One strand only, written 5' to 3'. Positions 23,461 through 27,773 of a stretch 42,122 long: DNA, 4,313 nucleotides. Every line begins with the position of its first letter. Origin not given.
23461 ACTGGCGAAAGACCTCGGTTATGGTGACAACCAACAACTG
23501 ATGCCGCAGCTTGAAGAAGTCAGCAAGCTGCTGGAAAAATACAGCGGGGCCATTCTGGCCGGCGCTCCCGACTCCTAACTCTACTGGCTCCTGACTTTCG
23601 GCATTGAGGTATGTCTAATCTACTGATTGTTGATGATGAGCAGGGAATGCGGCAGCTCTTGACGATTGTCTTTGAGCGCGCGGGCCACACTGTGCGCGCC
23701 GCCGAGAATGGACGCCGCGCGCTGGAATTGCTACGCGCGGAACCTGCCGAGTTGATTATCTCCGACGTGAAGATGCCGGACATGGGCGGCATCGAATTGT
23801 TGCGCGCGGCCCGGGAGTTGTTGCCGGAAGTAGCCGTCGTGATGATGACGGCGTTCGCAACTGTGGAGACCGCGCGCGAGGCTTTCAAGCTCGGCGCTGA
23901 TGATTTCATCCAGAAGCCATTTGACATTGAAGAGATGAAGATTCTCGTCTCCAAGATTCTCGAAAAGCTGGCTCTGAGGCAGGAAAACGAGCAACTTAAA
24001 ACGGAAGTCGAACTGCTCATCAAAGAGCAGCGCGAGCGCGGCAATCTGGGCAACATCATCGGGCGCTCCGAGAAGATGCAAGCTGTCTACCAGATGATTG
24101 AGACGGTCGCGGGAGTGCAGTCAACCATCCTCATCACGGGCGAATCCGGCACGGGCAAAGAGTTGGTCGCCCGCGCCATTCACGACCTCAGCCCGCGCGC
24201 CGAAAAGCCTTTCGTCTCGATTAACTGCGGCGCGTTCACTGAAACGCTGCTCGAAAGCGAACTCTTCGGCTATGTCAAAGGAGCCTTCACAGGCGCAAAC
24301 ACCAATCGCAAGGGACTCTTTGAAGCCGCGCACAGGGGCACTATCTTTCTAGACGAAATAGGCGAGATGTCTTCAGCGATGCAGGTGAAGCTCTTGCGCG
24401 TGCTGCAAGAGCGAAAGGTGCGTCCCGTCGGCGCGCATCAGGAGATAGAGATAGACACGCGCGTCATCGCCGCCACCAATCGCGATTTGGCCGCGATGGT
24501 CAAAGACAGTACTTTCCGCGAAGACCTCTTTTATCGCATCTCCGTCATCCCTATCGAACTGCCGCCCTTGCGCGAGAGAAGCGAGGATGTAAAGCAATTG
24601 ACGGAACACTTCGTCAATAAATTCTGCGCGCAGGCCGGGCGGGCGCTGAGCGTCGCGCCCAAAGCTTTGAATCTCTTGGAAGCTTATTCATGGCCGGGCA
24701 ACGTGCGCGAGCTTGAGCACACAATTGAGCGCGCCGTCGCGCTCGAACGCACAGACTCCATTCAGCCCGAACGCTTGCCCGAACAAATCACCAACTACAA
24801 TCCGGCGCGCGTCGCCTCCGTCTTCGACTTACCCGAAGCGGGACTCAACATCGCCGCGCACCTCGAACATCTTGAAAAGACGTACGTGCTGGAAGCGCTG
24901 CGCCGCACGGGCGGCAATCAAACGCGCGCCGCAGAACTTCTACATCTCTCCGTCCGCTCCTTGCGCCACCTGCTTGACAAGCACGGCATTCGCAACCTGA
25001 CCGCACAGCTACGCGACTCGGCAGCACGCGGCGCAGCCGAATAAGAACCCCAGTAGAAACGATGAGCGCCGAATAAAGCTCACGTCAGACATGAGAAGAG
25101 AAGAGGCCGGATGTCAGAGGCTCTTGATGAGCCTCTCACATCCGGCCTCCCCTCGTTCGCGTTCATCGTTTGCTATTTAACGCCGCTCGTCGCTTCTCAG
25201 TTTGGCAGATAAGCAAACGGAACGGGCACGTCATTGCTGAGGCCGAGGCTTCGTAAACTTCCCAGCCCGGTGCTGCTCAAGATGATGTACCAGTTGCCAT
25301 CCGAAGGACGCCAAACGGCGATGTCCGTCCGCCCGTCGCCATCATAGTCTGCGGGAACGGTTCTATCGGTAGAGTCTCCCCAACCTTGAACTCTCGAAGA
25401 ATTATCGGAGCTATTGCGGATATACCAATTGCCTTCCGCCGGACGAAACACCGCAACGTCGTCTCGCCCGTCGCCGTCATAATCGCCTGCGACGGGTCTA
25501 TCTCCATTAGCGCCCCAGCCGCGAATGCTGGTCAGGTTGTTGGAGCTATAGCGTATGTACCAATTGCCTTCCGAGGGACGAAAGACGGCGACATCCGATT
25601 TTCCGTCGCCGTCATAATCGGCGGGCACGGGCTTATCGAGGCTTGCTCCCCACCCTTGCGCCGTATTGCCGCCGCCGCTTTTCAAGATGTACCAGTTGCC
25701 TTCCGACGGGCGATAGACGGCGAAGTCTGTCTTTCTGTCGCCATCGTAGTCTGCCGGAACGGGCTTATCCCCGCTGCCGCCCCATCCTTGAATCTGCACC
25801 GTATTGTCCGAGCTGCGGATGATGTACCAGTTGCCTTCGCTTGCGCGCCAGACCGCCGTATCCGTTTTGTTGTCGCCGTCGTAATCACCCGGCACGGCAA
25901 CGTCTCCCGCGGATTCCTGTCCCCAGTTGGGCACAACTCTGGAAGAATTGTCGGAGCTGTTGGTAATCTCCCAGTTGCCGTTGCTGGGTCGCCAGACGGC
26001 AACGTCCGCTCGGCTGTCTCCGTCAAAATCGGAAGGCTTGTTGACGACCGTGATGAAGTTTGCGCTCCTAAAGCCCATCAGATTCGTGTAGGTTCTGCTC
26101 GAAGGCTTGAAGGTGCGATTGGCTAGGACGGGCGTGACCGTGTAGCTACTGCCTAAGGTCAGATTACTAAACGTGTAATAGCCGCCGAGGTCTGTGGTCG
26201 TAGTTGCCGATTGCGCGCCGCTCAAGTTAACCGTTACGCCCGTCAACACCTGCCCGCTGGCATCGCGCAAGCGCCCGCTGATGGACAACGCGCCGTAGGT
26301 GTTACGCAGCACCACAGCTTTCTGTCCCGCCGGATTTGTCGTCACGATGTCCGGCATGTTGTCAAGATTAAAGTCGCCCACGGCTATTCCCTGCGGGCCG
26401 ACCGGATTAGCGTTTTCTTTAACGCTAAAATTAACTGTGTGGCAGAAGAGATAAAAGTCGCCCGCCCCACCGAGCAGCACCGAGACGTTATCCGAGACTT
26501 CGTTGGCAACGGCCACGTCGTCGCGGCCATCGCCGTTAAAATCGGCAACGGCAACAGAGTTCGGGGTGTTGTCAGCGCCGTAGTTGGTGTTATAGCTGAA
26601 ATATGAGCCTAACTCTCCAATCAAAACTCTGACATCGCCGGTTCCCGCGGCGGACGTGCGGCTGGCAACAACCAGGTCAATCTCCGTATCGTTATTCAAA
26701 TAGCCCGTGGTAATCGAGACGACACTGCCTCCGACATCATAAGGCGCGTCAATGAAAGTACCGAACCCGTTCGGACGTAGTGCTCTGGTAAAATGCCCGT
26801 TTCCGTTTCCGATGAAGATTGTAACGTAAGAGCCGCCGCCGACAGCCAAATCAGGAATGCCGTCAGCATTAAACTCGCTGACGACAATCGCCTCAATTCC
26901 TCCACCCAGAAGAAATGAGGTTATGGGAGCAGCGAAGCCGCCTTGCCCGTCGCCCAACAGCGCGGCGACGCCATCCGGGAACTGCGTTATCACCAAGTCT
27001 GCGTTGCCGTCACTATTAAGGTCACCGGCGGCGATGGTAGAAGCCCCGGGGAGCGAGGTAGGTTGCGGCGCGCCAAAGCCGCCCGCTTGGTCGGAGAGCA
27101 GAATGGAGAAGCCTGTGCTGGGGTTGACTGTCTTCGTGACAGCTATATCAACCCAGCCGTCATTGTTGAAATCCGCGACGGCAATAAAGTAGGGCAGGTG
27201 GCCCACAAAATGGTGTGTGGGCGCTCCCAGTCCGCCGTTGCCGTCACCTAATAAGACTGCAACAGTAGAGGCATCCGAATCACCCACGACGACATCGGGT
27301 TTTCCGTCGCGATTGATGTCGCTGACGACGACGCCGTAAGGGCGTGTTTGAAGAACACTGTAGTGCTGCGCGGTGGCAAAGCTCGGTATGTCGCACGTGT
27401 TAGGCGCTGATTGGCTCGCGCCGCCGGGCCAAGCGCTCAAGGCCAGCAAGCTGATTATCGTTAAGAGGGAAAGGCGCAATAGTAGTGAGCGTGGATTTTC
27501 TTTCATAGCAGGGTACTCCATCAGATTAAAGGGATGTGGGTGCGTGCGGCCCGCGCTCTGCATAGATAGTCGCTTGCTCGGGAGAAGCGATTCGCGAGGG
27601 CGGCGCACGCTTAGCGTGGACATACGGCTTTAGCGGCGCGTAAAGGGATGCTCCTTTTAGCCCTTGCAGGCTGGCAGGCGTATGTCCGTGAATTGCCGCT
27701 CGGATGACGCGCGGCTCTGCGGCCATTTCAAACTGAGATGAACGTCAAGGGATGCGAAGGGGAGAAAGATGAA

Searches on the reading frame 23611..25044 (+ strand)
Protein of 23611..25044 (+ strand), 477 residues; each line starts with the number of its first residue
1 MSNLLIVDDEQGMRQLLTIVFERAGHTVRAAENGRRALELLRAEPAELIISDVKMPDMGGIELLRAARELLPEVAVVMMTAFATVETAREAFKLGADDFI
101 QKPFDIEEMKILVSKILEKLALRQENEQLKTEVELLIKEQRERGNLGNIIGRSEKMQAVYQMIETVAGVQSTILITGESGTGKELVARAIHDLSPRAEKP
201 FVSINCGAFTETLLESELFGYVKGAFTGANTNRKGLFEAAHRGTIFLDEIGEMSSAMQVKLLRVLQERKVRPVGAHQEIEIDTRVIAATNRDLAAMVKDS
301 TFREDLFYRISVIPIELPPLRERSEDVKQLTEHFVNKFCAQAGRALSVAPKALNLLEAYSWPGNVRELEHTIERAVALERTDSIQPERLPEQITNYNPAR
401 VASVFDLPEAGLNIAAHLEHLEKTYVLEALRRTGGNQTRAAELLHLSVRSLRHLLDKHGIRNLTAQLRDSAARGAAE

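Call 45: search_protein_families(library=pfam, proteins=[window:23611-25044:+], max_evalue=0.00001)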
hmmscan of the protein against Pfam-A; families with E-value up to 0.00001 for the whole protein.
window:23611-25044:+ (477 aa): 10 families
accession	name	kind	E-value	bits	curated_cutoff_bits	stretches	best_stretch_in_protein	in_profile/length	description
PF00158.32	Sigma54_activat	-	5.1e-74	248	20.2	1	149-316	1-168/168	Sigma-54 interaction domain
PF00072.30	Response_reg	-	2.1e-29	102.3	30.2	1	5-110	2-107/111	Response regulator receiver domain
PF25601.1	AAA_lid_14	-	1.2e-25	89.5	27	1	321-398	1-79/87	AAA+ ATPase lid domain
PF14532.12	Sigma54_activ_2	-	1e-22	81.3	25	1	150-320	1-138/138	Sigma-54 interaction domain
PF02954.25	HTH_8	-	7e-09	35.7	22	1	418-453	2-37/42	Bacterial regulatory protein, Fis family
PF07728.20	AAA_5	-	1.1e-08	35.6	22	1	173-291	2-123/139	AAA domain (dynein-related subfamily)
PF01078.27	Mg_chelatase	-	4.5e-08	33.2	20.3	0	228-296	93-163/207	Magnesium chelatase, subunit ChlI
PF00004.35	AAA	-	1.5e-07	32.4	21.2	1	173-307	1-123/131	ATPase family associated with various cellular activities (AAA)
PF13191.12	AAA_16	-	9.7e-07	29.9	32.6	1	149-234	2-86/167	AAA ATPase domain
PF07724.20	AAA_2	-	9.8e-07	29.4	27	1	171-299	4-133/166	AAA domain (Cdc48 subfamily)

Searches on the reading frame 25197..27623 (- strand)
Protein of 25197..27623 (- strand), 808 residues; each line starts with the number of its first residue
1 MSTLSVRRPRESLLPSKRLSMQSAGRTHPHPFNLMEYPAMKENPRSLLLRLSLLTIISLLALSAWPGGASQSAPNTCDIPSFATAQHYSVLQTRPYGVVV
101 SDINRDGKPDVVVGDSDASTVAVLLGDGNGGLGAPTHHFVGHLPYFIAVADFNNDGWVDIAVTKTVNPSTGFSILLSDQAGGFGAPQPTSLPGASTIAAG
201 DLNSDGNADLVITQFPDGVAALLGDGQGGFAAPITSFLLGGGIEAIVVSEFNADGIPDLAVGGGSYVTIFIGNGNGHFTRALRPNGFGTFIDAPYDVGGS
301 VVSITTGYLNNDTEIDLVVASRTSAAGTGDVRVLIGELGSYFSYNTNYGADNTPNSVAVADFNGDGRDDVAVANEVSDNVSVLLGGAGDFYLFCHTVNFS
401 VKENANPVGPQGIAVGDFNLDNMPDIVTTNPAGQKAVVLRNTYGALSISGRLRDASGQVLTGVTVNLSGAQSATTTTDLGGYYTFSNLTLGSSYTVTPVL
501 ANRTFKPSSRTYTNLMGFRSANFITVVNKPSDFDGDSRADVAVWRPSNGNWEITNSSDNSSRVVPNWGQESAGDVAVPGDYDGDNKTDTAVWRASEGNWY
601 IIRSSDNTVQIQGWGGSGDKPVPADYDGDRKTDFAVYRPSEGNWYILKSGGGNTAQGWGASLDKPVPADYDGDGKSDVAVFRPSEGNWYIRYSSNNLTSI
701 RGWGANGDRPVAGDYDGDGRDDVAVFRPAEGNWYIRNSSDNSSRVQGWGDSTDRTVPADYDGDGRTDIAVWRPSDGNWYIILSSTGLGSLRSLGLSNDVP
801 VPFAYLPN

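Call 45: search_protein_families(library=pfam, proteins=[window:25197-27623:-], max_evalue=0.00001)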
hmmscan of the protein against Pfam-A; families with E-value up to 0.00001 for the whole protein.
window:25197-27623:- (808 aa): 4 families
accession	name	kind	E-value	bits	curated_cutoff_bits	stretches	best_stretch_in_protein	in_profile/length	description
PF13517.12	FG-GAP_3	-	6.5e-55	184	26.9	8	102-162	1-61/61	FG-GAP-like repeat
PF01839.29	FG-GAP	-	2.3e-47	158.6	22.1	1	354-383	2-27/37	FG-GAP repeat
PF13620.12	CarboxypepD_reg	-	2.2e-08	34.8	32.3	1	447-497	1-53/82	Carboxypeptidase regulatory-like domain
PF17210.9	SdrD_B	-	5.4e-06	27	29.7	0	454-500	18-66/112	SdrD B-like domain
